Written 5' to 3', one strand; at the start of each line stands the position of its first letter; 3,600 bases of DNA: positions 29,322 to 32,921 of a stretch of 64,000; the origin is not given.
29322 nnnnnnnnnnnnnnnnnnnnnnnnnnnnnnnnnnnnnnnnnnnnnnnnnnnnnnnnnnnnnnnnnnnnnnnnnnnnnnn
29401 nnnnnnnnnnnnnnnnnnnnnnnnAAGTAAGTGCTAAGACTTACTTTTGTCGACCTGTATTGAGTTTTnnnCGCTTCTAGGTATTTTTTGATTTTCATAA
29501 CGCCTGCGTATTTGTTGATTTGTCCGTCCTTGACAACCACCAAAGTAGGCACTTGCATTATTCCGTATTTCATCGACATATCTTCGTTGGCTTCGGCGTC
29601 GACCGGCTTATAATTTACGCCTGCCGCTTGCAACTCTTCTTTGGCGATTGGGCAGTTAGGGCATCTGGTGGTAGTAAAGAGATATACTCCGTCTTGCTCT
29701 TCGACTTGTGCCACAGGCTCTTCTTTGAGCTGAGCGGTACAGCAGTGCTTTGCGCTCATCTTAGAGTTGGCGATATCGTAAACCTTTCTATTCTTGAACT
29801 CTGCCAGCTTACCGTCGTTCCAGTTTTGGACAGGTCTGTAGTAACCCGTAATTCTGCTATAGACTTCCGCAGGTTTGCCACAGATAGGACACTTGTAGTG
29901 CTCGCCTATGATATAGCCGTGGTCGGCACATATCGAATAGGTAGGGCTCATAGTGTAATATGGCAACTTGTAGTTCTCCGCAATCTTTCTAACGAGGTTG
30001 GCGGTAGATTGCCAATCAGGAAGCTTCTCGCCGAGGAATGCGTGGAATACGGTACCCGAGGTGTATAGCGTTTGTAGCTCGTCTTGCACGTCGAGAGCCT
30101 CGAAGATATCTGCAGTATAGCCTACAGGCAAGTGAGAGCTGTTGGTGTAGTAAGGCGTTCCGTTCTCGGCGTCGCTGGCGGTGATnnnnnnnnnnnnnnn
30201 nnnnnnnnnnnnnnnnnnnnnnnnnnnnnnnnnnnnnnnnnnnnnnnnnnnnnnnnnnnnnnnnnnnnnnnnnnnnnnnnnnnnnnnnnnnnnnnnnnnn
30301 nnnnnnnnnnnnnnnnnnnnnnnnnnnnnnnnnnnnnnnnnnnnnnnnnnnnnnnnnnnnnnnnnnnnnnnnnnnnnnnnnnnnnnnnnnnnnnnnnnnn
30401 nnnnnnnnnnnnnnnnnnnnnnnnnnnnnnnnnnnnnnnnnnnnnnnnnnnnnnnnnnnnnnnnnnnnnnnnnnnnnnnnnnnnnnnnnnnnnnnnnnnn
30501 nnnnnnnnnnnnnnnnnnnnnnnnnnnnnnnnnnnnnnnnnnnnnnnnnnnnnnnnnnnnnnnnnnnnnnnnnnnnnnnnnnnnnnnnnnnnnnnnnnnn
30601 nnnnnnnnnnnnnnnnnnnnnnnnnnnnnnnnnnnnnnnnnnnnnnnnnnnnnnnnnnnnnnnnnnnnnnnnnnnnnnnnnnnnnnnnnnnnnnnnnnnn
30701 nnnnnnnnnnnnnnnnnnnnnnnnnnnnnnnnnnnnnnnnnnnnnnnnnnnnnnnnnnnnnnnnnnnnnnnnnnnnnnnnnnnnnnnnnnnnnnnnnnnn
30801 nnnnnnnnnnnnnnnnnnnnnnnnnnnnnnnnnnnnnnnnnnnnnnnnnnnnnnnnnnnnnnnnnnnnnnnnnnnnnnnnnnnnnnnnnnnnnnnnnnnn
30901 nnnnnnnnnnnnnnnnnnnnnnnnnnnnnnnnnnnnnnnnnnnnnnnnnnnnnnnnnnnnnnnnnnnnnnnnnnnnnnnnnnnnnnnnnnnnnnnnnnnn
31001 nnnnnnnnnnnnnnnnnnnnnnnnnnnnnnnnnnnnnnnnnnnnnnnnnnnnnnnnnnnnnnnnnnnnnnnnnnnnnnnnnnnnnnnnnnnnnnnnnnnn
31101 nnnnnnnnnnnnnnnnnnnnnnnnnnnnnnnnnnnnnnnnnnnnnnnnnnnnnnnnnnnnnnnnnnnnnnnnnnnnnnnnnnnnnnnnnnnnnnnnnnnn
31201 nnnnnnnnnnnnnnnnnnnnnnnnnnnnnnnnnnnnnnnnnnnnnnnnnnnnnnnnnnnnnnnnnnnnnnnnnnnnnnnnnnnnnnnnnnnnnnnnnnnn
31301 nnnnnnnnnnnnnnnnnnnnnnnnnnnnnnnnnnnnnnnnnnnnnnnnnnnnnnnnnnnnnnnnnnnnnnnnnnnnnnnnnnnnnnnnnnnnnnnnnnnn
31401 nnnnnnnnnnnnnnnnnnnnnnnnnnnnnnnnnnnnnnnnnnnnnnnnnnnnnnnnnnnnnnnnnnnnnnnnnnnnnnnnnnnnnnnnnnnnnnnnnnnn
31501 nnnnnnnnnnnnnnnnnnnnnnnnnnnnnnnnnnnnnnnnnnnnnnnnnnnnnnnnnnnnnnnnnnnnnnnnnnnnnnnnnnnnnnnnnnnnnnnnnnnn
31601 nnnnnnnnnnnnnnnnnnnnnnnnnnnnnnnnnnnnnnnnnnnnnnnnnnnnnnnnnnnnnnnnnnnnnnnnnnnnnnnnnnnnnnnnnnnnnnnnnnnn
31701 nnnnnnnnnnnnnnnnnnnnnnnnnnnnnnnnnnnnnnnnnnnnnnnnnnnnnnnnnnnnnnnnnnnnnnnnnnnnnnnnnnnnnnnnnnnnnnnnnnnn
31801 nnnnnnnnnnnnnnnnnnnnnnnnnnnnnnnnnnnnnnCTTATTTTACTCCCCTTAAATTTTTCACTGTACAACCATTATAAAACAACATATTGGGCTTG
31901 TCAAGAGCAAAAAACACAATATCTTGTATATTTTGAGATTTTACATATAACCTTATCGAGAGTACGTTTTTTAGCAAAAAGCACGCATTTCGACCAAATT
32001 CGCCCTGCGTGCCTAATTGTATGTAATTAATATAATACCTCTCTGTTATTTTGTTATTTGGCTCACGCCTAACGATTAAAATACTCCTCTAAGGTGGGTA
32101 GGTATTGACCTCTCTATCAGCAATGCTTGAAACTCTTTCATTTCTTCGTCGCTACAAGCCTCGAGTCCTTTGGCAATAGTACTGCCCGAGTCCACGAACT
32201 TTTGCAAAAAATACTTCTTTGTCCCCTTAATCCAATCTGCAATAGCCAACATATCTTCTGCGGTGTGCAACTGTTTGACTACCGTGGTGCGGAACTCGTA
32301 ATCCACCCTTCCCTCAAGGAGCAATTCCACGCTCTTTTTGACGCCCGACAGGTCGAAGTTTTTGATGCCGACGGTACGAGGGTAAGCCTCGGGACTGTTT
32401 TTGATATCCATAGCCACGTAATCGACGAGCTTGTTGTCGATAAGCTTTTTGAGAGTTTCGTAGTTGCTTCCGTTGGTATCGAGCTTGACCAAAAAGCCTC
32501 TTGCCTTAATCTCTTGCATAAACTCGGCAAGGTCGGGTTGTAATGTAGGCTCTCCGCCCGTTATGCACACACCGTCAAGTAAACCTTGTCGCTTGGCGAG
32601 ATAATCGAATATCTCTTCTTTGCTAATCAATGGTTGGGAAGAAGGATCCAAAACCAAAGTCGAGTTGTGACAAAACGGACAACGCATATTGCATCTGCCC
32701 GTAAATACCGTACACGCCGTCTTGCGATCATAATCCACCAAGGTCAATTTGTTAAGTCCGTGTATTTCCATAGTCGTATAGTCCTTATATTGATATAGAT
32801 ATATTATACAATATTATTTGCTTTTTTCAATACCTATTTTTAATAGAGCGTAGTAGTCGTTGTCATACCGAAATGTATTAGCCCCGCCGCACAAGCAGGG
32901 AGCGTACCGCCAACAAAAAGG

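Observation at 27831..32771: Class III RNR locus with NrdD fused to a thioredoxin-fold CxxC domain, followed by trxB and a coupled methyltransferase; nrdG upstream and separately terminated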

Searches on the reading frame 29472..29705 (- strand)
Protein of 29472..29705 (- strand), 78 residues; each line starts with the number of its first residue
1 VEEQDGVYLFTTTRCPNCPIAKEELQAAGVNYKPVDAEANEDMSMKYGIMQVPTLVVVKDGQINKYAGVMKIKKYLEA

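Call 67: search_protein_representatives(protein=window:29472-29705:-)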
Query: 78 residues. Proteins with E-value up to 0.001 (for the whole library): 702; up to 1e-10: 127; up to 1e-30: 0. The best 150 are listed.
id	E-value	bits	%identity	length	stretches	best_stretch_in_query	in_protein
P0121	1.1e-22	95.3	29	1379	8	22-74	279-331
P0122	3.2e-19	84.2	56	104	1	3-76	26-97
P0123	1.9e-18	81.8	59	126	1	3-77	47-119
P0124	1.6e-16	75.7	53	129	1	2-77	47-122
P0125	1.9e-16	75.4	53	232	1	3-77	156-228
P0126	2.8e-16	74.9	53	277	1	3-77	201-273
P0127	3.0e-16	74.8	53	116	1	3-77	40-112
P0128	4.4e-16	74.3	53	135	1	4-78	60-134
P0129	5.6e-16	74.0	52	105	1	5-77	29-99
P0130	7.3e-16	73.6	50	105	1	1-77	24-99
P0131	9.1e-16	73.3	49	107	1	7-77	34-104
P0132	1.3e-15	72.8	52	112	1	5-77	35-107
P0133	1.4e-15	72.7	44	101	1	8-78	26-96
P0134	1.4e-15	72.7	52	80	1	4-76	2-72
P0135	2.7e-15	71.8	49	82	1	2-76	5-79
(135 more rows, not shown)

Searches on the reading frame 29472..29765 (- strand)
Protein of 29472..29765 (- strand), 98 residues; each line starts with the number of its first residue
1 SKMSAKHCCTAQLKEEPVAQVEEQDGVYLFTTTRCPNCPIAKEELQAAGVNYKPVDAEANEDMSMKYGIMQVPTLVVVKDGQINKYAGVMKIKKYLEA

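Call 45: find_homologous_proteins(query=window:29472-29765:-, max_evalue=0.001)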
Query seq(98 aa): no candidate shares three 5-residue words with the query. No homologue found.
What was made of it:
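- Tried and rejected: Word-index search with the 98-residue linker plus domain: returned nothing (call 45).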

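Call 64: predict_structure(alignment_id=A3)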
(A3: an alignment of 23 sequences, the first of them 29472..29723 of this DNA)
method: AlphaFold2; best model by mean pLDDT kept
length: 84 residues; sequences in the alignment: 23
mean_pLDDT: 88.7   pTM: 0.76
mean pLDDT of the five models: 88.7, 88.3, 88.0, 87.2, 86.9
residues with pLDDT >= 90: 67; 70-90: 8; 50-70: 4; < 50: 5
segments of 3 or more residues with pLDDT < 50: 1-5
pLDDT, mean of each block of 10 residues (from residue 1): 51 94 94 95 93 93 93 95 91
secondary structure, 60 per line:
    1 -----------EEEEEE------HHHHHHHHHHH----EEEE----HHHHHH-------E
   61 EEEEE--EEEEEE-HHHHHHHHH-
elements in order: E12-17 H24-34 E39-42 H47-52 E60-65 E68-73 H75-83
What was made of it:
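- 29472..29690 (-): thioredoxin-fold domain (residues 717-789) with CPNC (29652..29663) and cis-Pro764. AlphaFold model with pLDDT 88.7 and beta-alpha-beta-alpha-beta-beta-alpha topology (call 64).
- On Thioredoxin-fold thiol-disulfide oxidoreductase: CPNC sits at the start of helix 1 and Pro-Thr before strand 3 (call 64).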

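Call 66: fold_search(model_id=the predicted structure, library=pdb)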
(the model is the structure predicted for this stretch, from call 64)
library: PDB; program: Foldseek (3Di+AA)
matches with E <= 10: 1468; with E <= 0.001: 113
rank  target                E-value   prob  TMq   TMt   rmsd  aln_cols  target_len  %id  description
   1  8fwj_M                6.5e-05  1.00  0.68  0.67   2.6        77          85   19  Structure of dodecameric KaiC-RS-S413E/S414E complexed with KaiB-RS solved by cryo-EM (released 2023-03-22)
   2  9bxs_E                1.2e-04  1.00  0.63  0.62   2.8        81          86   26  Consensus full-complex model for pre-reduction condition of Bacillus subtilis ribonucleotide reductase complex (released 2025-03-19)
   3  4kdy_A                1.4e-04  1.00  0.61  0.25   6.4        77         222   26  Crystal structure of maleylacetoacetate isomerase from Anaeromyxobacter dehalogenans 2CP-1, Target EFI-507175, with bo (released 2013-05-08)
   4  4el1_A                1.6e-04  1.00  0.61  0.14   3.7        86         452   22  Crystal structure of oxidized hPDI (abb'xa') (released 2013-04-10)
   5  6mos                  1.8e-04  1.00  0.59  0.56   3.4        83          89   16  Structure of thioredoxin 1 from the thermophilic eubacterium Thermosipho africanus TCF52B (released 2019-08-14)
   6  2vim                  1.9e-04  1.00  0.72  0.59   2.0        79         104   25  X-ray structure of Fasciola hepatica thioredoxin (released 2008-07-29)
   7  1m7t_MODEL_1_A        2.0e-04  1.00  0.69  0.56   2.5        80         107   28  Solution Structure and Dynamics of the Human-Escherichia coli Thioredoxin Chimera: Insights into Thermodynamic (released 2002-09-25)
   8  1xwa_A                2.0e-04  1.00  0.65  0.51   3.4        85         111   25  Drospohila thioredoxin, oxidized, P41212 (released 2004-11-16)
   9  1uvz_C                2.1e-04  1.00  0.70  0.56   2.8        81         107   22  structure of human thioredoxin 2 (released 2005-06-16)
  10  6iev_B                2.1e-04  1.00  0.66  0.54   3.4        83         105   25  Crystal structure of a designed protein (released 2019-09-18)
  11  5dbq_A                2.4e-04  1.00  0.70  0.57   2.1        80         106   28  Crystal structure of insect thioredoxin at 1.95 Angstroms (released 2016-08-24)
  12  1uvz_F                2.4e-04  1.00  0.70  0.56   3.7        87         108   22  structure of human thioredoxin 2 (released 2005-06-16)
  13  3ziv_A                2.4e-04  1.00  0.63  0.52   3.5        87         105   26  Crystal Structure of Ancestral Thioredoxin Relative to last Archaea- Eukaryotes Common Ancestor (AECA) from the Precam (released 2013-08-21)
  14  5ykw_A                2.6e-04  1.00  0.69  0.56   2.7        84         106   24  Structural basis of the thiol resolving mechanism in yeast mitochondrial 1-Cys peroxiredoxin via glutathione/thioredox (released 2018-10-24)
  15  6x61_L                2.6e-04  1.00  0.61  0.56   3.3        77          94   19  Crystal structure of the N-terminal thioredoxin domain of SasA in complex with the N-terminal CI domain of KaiC from T (released 2021-06-02)
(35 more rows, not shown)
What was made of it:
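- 29472..29690 (-): Foldseek hits to thioredoxins at TM 0.6-0.74 (call 66).
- On Thioredoxin-fold thiol-disulfide oxidoreductase: Foldseek top hits are thioredoxins (call 66).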

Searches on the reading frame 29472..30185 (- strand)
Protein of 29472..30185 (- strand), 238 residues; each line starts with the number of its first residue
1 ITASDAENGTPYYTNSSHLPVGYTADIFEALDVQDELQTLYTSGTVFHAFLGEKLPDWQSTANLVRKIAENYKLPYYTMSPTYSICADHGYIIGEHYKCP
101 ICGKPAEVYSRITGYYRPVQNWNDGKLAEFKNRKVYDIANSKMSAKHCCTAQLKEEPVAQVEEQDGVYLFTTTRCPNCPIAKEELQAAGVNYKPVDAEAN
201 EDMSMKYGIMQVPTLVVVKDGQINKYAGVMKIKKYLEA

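Call 22: find_related_loci(query=A1, collection=genome_contigs, flank=6000)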
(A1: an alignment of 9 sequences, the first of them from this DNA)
Query A1 (238 aa) in genome_contigs; peptide patterns used: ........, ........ (x = any residue, [..] = any of these).
600 stretches matched a pattern (row limit reached: there are more); 594 encode a relative of the query (tblastn E <= 1e-3); the best 80 are kept; 80 distinct loci.
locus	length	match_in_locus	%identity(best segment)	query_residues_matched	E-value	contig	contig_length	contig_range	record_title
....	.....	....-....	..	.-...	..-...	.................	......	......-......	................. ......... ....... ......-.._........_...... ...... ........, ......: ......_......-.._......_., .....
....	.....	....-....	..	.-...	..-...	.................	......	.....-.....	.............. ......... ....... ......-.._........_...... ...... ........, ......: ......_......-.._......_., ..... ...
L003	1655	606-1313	67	1-238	4e-114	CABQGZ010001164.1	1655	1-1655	MAG TPA_asm: uncultured Lachnospiraceae bacterium isolate MGYG-HGUT-00574 genome assembly, contig: GUT_GENOME017737_1164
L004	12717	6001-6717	67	1-238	1e-106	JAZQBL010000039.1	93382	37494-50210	MAG: Eubacteriales bacterium isolate T1900044641_TS20190107.MAGScoT_cleanbin_000010 SGB_1253_k141_705011, whole genome s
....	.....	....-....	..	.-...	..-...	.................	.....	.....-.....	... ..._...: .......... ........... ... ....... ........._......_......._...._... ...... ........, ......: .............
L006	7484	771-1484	67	1-238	6e-106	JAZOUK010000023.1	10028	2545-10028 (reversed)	MAG: Acutalibacteraceae bacterium isolate T1900045533_YK20190227.MAGScoT_cleanbin_000011 SGB_7746_k141_1475762, whole ge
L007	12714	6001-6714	66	1-238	2e-105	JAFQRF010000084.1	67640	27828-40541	MAG: Clostridia bacterium isolate RGIG2077 Goat_Colon-2__c742369, whole genome shotgun sequence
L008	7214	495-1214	65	1-238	6e-105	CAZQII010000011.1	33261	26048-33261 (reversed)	MAG TPA_asm: uncultured Ruminococcus sp. isolate SRP225648_co1_228 genome assembly, contig: NODE_2661_length_33261_cov_1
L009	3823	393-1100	67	1-236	1e-105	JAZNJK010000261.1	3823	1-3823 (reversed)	MAG: Eubacteriales bacterium isolate T1900044680_TS20190146.MAGScoT_cleanbin_000021 SGB_1680_k141_1134091, whole genome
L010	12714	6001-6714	65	1-238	5e-104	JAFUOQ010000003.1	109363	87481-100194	MAG: Clostridia bacterium isolate RGIG4685 Roe_deer_Rectum-5__c602, whole genome shotgun sequence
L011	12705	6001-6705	66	1-238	4e-104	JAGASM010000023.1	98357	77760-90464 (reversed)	MAG: Clostridia bacterium isolate RGIG8733 Water_deer_Colon-4__c229706, whole genome shotgun sequence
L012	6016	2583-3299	63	1-237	1e-103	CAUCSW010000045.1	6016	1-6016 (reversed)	MAG TPA_asm: uncultured Clostridia bacterium isolate ERR4316475_bin.36_MetaWRAP_v1.3_MAG genome assembly, contig: ERZ185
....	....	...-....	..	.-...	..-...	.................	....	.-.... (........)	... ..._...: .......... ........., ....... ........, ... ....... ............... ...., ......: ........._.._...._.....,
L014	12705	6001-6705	63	1-237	7e-103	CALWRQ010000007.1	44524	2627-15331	MAG: uncultured Lachnospiraceae bacterium isolate BRZ_AV__bin2 genome assembly, contig: BRZ_AV__NODE_647_length_44524_co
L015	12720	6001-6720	66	1-238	7e-103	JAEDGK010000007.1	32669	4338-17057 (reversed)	MAG: Clostridiaceae bacterium isolate MAG108 NODE_848_length_32669_cov_6.840529, whole genome shotgun sequence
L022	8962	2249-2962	65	1-235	4e-102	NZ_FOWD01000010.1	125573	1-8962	Anaerocolumna aminovalerica strain DSM 1283, whole genome shotgun sequence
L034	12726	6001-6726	61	1-237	1e-101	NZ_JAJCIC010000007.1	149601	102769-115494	Lacrimispora sp. 210928-DFI.3.58 AJDDMMIN_7, whole genome shotgun sequence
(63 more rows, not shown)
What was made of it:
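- All 80 best species-level genome loci carry the fusion (call 22).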

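Call 63: search_protein_families(library=pfam, proteins=[L034:1823-2821:+, L034:2844-4175:+, L034:7899-11504:+, L034:7373-8083:-, L022:3201-3569:-, L022:3967-4815:+, L022:4931-5422:+, L022:5844-7883:+], max_evalue=0.00001)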
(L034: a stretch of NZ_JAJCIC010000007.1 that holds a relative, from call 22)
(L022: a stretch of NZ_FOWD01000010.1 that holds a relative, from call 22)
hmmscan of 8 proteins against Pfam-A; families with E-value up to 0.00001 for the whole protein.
L034:1823-2821:+ (332 aa): 7 families
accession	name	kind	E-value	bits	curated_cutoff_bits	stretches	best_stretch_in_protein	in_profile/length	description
PF13424.12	TPR_12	-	4.7e-14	52.8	30.1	1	156-219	8-73/77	Tetratricopeptide repeat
PF07719.23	TPR_2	-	8.8e-14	50.9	27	0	192-219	2-29/34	Tetratricopeptide repeat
PF13428.12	TPR_14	-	3e-10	40.2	23.5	0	192-228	2-38/44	Tetratricopeptide repeat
PF13432.12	TPR_16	-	1.4e-09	38.6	32.7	0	83-150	3-65/65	Tetratricopeptide repeat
PF00515.34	TPR_1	-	1.8e-09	37.4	27.8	0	227-254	3-30/34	Tetratricopeptide repeat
PF13181.12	TPR_8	-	2.7e-08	33.8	25.7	0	192-218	2-28/34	Tetratricopeptide repeat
PF14559.12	TPR_19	-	8.8e-06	26.4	25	0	88-158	2-66/68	Tetratricopeptide repeat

L034:2844-4175:+ (443 aa): 7 families
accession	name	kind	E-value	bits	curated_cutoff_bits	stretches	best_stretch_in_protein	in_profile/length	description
PF13167.11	GTP-bdg_N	-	7.9e-35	119.8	25.4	1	47-135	1-89/89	GTP-binding GTPase N-terminal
PF16360.10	GTP-bdg_M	-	2.1e-30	105.6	29.5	1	137-215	1-79/79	GTP-binding GTPase Middle Region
PF01926.29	MMR_HSR1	-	3.5e-22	79.1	21.9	1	223-341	2-113/113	50S ribosome-binding GTPase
PF02421.24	FeoB_N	-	6e-08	32.8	27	1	222-382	2-154/156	Ferrous iron transport protein B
PF00009.33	GTP_EFTU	-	2e-06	27.9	26.5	0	295-388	88-186/188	Elongation factor Tu GTP binding domain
PF03193.22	RsgA_GTPase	-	4.1e-06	27.2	30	0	309-386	30-106/174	RsgA GTPase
PF00350.29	Dynamin_N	-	6.2e-06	26.8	27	0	224-258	2-36/168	Dynamin family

L034:7899-11504:+ (1201 aa): 2 families
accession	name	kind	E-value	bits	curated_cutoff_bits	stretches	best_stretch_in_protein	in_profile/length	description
PF21445.3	ADDB_N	-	3.8e-85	286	26.6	1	5-291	1-290/290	ADDB, N-terminal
PF12705.13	PDDEXK_1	-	2.6e-46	159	22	1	771-1110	3-246/247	PD-(D/E)XK nuclease superfamily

L034:7373-8083:- (236 aa): 0 families

L022:3201-3569:- (122 aa): 0 families

L022:3967-4815:+ (282 aa): 1 family
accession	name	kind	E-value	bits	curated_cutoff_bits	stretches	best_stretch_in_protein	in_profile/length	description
PF00303.24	Thymidylat_synt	-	9.6e-88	294.2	24.3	1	7-277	2-262/266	Thymidylate synthase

L022:4931-5422:+ (163 aa): 1 family
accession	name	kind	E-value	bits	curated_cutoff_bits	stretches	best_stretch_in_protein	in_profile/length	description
PF00186.24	DHFR_1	-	4.9e-48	163.3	25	1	2-159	3-157/159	Dihydrofolate reductase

L022:5844-7883:+ (679 aa): 3 families
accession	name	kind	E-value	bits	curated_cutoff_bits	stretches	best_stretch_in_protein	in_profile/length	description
PF00015.26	MCPsignal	-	6.1e-26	91.7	34.6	1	447-628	3-169/172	Methyl-accepting chemotaxis protein (MCP) signalling domain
PF02743.24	dCache_1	-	1.8e-24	87.1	45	1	51-282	2-239/240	Cache domain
PF00672.30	HAMP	-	3.3e-07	31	25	1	319-365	3-49/53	HAMP domain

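Call 83: find_related_loci(query=A1, collection=viral_contigs, flank=3000)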
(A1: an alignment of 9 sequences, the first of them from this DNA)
Query A1 (238 aa) in viral_contigs; peptide patterns used: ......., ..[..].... (x = any residue, [..] = any of these).
134 stretches matched a pattern; 72 encode a relative of the query (tblastn E <= 1e-3); 72 distinct loci.
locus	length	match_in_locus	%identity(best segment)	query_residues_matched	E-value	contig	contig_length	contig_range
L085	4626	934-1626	64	8-236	5e-101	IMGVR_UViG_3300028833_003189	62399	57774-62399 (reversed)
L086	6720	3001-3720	62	1-238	2e-99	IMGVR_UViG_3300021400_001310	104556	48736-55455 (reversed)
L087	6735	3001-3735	58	1-238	2e-94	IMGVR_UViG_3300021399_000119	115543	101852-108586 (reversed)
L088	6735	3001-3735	58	1-238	2e-94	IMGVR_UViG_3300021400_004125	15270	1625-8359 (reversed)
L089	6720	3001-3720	58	1-237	2e-93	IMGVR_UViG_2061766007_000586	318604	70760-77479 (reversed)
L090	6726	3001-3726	59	1-237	2e-92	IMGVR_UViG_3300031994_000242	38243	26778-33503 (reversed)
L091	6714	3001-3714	60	1-238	2e-92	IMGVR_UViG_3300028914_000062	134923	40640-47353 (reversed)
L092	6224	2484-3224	56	1-237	2e-90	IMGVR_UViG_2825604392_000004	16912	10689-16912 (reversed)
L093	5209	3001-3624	61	1-236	2e-89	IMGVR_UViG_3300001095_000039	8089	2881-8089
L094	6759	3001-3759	57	1-236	3e-88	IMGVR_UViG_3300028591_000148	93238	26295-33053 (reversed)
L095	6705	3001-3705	60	8-237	1e-88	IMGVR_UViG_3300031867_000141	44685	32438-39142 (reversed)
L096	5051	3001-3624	59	1-236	3e-88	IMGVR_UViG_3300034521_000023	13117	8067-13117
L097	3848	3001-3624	58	1-236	5e-88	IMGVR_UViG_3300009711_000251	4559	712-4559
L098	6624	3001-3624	59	1-236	4e-88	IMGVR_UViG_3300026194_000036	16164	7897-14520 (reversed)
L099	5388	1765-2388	59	1-236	7e-88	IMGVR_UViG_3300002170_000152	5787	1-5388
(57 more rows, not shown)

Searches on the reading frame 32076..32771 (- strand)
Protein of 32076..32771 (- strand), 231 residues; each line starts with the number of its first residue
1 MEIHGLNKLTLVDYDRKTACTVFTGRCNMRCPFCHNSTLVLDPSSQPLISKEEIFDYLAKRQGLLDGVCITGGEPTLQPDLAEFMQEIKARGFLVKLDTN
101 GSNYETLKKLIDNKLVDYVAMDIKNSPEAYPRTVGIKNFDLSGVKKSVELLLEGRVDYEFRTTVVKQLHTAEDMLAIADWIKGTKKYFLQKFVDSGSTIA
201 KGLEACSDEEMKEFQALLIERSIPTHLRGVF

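Call 3: search_protein_families(library=pfam, proteins=[window:32076-32771:-], max_evalue=0.01)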
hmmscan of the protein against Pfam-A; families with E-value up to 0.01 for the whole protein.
window:32076-32771:- (231 aa): 2 families
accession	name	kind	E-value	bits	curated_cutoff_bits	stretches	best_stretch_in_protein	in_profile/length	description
PF04055.27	Radical_SAM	-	1.6e-20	74.4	29.5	1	22-180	2-165/166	Radical SAM superfamily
PF13353.11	Fer4_12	-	1.4e-09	38.8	22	1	19-121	7-111/137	4Fe-4S single cluster domain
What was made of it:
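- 32076..32771 (-): nrdG, the radical-SAM activase of class III RNR (231 aa). Radical_SAM Pfam match (call 3).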

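Call 4: search_protein_families(library=ncbifam, proteins=[window:32076-32771:-], max_evalue=0.01)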
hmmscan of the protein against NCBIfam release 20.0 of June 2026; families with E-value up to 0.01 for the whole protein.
window:32076-32771:- (231 aa): 58 families (the best 25 are shown)
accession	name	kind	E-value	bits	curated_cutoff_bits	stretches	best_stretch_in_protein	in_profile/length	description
TIGR02495.1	NrdG2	equivalog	1.6e-62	210.3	131.15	1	3-192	2-192/193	anaerobic ribonucleoside-triphosphate reductase activating protein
TIGR04041.1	activase_YjjW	hypoth_equivalog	7.9e-17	61.6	250.2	1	49-221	93-268/276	YjjW family glycine radical enzyme activase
TIGR02493.1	PFLA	equivalog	8.9e-15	54.7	231.75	1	3-137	2-141/235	pyruvate formate-lyase-activating protein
TIGR03963.1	rSAM_QueE_Clost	equivalog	2.5e-14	53.5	260.1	1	24-171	26-170/219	putative 7-carboxy-7-deazaguanine synthase QueE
TIGR04317.1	W_rSAM_matur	equivalog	2e-12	46.9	380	1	23-162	10-147/349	tungsten cofactor oxidoreductase radical SAM maturase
TIGR02666.1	moaA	equivalog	2.7e-12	46.3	284.05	1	24-117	17-116/336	GTP 3',8-cyclase MoaA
NF038283.1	viperin_w_prok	equivalog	4e-12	45.9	180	1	23-214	8-209/281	viperin family antiviral radical SAM protein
TIGR02668.1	moaA_archaeal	equivalog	4.1e-12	45.7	325.25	1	23-123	16-116/303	GTP 3',8-cyclase MoaA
NF045646.2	rSAM_Se_TrsS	equivalog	2.4e-11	42.8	490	1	16-103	82-172/441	radical SAM (seleno)protein TrsS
TIGR04349.1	rSAM_QueE_gams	hypoth_equivalog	3.6e-11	43.1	300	1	23-173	26-165/210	7-carboxy-7-deazaguanine synthase QueE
NF001199.0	PRK00164.2-1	equivalog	2e-10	40.3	231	1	23-151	18-149/308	GTP 3',8-cyclase MoaA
TIGR04051.1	rSAM_NirJ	equivalog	3.6e-10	39.3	515.45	1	24-226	9-210/354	heme d1 biosynthesis radical SAM protein NirJ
TIGR02494.1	PFLE_PFLC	subfamily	1.7e-09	37.4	174.35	1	67-185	126-243/293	glycyl-radical enzyme activating protein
NF045702.1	rSAM_GDGT_ether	equivalog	1.9e-09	36.7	450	1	21-106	90-178/486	tetraether lipid synthase Tes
TIGR03365.1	Bsubt_queE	equivalog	1.6e-08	34.4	206.1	1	21-112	26-120/238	7-carboxy-7-deazaguanine synthase QueE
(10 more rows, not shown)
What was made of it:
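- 32076..32771 (-): TIGR02495 NrdG2, 210 bits against a cut-off of 131 (call 4).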
